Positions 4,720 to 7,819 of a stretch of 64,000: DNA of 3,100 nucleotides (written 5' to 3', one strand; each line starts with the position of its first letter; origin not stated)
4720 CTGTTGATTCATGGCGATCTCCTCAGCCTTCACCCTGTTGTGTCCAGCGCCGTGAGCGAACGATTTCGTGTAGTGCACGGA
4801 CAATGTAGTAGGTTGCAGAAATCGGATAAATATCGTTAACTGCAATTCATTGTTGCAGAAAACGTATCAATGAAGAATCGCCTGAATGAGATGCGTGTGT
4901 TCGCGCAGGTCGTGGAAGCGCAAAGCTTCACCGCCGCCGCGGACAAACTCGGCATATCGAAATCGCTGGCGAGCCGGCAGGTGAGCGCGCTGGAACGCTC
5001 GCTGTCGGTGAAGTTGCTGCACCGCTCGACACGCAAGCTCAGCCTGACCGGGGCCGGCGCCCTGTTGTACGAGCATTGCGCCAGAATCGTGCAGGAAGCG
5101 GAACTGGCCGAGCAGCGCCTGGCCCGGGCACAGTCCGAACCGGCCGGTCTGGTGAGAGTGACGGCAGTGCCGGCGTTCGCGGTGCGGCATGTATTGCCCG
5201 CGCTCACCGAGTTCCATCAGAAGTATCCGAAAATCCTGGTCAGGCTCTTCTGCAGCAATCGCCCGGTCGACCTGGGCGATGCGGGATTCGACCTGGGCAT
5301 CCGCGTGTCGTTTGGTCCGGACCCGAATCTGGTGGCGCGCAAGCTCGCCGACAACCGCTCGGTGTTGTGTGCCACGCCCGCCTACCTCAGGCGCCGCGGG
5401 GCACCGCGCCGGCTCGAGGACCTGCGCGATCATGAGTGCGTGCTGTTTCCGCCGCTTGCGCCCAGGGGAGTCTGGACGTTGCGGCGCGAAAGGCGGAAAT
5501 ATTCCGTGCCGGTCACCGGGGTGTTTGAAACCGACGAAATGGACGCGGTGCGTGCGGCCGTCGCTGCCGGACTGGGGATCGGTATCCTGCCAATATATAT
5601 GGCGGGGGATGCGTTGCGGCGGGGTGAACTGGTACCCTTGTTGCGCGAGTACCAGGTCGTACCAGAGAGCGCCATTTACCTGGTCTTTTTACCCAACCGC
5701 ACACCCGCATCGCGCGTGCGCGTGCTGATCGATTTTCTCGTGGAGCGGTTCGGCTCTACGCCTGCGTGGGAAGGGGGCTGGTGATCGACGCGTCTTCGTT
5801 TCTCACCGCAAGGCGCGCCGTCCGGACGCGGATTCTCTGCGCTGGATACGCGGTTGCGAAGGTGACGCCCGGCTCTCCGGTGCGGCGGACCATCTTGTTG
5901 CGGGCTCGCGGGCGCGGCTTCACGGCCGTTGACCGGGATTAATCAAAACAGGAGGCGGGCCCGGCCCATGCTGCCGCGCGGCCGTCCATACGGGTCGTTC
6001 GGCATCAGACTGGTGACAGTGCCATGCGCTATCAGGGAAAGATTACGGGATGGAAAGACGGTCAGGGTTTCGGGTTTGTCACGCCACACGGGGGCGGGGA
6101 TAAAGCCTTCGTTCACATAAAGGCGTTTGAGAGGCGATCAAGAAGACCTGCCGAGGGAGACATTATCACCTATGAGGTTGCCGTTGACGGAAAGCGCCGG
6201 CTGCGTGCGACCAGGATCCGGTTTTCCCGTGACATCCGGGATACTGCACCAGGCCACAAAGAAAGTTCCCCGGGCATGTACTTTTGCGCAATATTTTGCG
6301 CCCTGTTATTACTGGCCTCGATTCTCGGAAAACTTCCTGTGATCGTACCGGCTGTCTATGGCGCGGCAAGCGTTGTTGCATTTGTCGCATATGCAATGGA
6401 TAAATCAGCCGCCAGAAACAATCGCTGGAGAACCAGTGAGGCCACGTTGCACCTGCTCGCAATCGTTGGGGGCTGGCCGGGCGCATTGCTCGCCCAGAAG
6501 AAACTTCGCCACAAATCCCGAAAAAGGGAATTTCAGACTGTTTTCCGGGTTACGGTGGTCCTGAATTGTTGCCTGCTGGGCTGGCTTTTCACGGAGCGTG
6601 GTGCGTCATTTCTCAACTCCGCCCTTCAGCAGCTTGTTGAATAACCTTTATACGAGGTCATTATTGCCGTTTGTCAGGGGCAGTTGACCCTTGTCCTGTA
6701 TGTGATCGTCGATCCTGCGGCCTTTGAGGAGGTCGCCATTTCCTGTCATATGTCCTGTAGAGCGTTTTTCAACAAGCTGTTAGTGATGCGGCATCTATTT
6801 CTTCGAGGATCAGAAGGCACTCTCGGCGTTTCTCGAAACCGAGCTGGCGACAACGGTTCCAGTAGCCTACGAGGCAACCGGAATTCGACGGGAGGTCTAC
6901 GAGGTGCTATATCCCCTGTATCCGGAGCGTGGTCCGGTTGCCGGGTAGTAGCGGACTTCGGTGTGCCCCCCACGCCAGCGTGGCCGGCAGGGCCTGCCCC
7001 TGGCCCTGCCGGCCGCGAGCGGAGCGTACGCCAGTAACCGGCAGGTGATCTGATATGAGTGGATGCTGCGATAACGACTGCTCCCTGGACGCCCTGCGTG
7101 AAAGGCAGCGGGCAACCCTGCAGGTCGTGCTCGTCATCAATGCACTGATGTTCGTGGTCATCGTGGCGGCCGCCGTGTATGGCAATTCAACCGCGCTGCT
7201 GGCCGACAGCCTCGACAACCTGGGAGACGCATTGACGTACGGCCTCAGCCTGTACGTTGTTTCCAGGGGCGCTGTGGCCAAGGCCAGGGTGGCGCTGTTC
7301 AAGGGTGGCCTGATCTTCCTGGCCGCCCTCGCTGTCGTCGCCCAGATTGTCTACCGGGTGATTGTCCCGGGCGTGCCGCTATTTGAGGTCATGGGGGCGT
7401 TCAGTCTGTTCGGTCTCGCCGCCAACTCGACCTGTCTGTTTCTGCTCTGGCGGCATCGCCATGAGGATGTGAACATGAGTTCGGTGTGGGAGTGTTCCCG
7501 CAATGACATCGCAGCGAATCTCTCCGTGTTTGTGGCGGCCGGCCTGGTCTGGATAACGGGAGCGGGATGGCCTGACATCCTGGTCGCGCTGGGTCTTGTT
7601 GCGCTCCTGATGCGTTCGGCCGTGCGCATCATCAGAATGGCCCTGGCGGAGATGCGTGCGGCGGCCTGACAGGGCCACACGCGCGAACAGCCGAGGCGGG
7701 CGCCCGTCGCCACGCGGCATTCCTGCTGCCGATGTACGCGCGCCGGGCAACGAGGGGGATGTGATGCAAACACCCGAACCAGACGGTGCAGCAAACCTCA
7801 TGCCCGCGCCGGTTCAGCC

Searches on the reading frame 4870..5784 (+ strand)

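Call 10: search_protein_families(library=pfam, proteins=[window:4870-5784:+])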
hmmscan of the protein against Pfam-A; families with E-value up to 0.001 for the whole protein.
window:4870-5784:+ (304 aa): 3 families
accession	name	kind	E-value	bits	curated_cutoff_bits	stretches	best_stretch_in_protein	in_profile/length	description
PF03466.25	LysR_substrate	-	2.4e-46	158.2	28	1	89-294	2-208/209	LysR substrate binding domain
PF00126.33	HTH_1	-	1.1e-19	70.5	26.6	1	5-63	1-59/60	Bacterial regulatory helix-turn-helix protein, lysR family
PF25213.1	HVO_A0261_N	-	0.00089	19.5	35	0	21-81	28-85/86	HVO_A0261 N-terminal domain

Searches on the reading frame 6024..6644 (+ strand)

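Call 39: search_protein_families(library=pfam, proteins=[window:6024-6644:+], max_evalue=0.01)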
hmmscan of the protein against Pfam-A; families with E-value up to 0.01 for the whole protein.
window:6024-6644:+ (206 aa): 2 families
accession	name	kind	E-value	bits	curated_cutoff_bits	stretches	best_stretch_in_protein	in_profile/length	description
PF06961.18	DUF1294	-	6.3e-24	84.4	25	1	116-170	1-55/55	Protein of unknown function (DUF1294)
PF00313.28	CSD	-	1.9e-08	34.5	27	1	4-65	2-63/66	'Cold-shock' DNA-binding domain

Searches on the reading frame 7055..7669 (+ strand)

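Call 10: search_protein_families(library=pfam, proteins=[window:7055-7669:+])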
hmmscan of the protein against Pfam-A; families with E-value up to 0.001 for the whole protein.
window:7055-7669:+ (204 aa): 1 family
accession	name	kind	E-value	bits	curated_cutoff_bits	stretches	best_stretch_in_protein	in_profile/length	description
PF01545.26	Cation_efflux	-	4.4e-14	53.2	26.6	1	23-199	2-196/198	Cation efflux family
